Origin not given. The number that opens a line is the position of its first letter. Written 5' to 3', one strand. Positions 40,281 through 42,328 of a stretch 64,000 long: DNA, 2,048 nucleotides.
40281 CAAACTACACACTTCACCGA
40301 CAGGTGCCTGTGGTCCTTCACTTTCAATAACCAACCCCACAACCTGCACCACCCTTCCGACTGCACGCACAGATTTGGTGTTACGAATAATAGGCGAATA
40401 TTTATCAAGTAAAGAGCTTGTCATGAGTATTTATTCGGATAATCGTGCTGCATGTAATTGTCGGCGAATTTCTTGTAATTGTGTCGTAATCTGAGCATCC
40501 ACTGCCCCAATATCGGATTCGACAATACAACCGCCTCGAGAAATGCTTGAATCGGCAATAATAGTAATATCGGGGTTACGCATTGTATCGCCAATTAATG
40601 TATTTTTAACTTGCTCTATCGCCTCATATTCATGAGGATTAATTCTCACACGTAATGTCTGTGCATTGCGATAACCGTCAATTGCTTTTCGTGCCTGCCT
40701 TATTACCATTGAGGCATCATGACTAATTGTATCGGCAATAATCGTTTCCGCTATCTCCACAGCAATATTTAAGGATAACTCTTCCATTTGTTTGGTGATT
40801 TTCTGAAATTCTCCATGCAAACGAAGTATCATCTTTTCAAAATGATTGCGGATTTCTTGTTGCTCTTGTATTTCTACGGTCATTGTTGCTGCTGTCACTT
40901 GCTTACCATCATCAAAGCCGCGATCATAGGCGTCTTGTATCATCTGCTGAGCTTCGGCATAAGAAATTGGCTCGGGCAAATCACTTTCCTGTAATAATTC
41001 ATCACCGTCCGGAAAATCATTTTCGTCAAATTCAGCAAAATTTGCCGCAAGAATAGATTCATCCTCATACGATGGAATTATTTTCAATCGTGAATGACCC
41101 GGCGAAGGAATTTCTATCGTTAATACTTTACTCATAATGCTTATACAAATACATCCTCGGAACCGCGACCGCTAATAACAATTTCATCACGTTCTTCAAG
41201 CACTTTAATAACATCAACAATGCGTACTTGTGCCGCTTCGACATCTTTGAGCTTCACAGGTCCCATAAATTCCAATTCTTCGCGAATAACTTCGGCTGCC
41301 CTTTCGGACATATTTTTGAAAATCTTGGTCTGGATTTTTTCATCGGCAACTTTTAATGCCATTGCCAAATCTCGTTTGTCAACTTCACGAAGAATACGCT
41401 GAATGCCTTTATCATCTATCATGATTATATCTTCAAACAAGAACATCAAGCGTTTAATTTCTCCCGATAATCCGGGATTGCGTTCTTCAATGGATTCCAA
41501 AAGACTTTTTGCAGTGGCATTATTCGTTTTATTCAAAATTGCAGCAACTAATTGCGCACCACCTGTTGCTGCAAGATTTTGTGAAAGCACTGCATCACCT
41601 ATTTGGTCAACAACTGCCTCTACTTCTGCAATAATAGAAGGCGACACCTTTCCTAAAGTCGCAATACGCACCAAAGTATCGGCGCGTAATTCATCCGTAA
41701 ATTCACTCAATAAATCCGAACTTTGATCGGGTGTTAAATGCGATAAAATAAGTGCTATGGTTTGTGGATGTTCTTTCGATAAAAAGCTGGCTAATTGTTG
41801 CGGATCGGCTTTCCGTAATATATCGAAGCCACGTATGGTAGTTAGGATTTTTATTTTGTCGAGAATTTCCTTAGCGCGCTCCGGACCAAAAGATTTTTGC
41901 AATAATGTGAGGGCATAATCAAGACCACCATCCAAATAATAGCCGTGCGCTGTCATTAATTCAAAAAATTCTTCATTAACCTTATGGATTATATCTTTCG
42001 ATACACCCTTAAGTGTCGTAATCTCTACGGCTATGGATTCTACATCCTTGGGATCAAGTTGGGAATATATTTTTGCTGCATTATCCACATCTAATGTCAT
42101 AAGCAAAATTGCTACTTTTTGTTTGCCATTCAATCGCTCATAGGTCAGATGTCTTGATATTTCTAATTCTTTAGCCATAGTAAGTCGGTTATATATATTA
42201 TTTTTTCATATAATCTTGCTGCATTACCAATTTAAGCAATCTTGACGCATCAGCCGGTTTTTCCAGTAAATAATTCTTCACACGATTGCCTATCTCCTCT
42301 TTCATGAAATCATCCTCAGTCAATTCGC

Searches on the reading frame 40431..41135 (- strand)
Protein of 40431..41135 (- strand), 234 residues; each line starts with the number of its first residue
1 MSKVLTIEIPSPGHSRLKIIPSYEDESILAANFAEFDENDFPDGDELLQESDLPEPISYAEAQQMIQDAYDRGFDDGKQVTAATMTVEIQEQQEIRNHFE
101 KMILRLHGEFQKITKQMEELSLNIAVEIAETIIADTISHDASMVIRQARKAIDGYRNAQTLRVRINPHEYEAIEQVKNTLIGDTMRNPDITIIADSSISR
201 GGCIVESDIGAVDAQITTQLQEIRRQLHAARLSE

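Call 46: search_protein_families(library=pfam, proteins=[window:40431-41135:-], max_evalue=0.00001)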
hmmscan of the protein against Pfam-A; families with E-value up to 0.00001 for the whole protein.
window:40431-41135:- (234 aa): 1 family
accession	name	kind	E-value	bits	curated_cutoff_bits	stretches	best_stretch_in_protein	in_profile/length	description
PF02108.21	FliH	-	2.6e-23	82.8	24.1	1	94-223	2-128/128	Flagellar assembly protein FliH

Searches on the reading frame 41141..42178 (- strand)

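Call 46: search_protein_families(library=pfam, proteins=[window:41141-42178:-], max_evalue=0.00001)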
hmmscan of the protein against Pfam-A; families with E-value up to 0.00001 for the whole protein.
window:41141-42178:- (345 aa): 4 families
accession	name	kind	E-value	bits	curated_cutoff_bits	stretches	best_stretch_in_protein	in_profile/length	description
PF01706.21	FliG_C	-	3.1e-44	150.1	23.3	1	228-335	1-108/108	FliG C-terminal domain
PF14842.11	FliG_N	-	2.1e-38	131.6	25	2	16-110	2-96/104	FliG N-terminal domain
PF14841.11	FliG_M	-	2.8e-36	124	25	2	126-196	1-71/76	FliG middle domain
PF03448.22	MgtE_N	-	8.6e-10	39.5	25.9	0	109-169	22-82/102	MgtE intracellular N domain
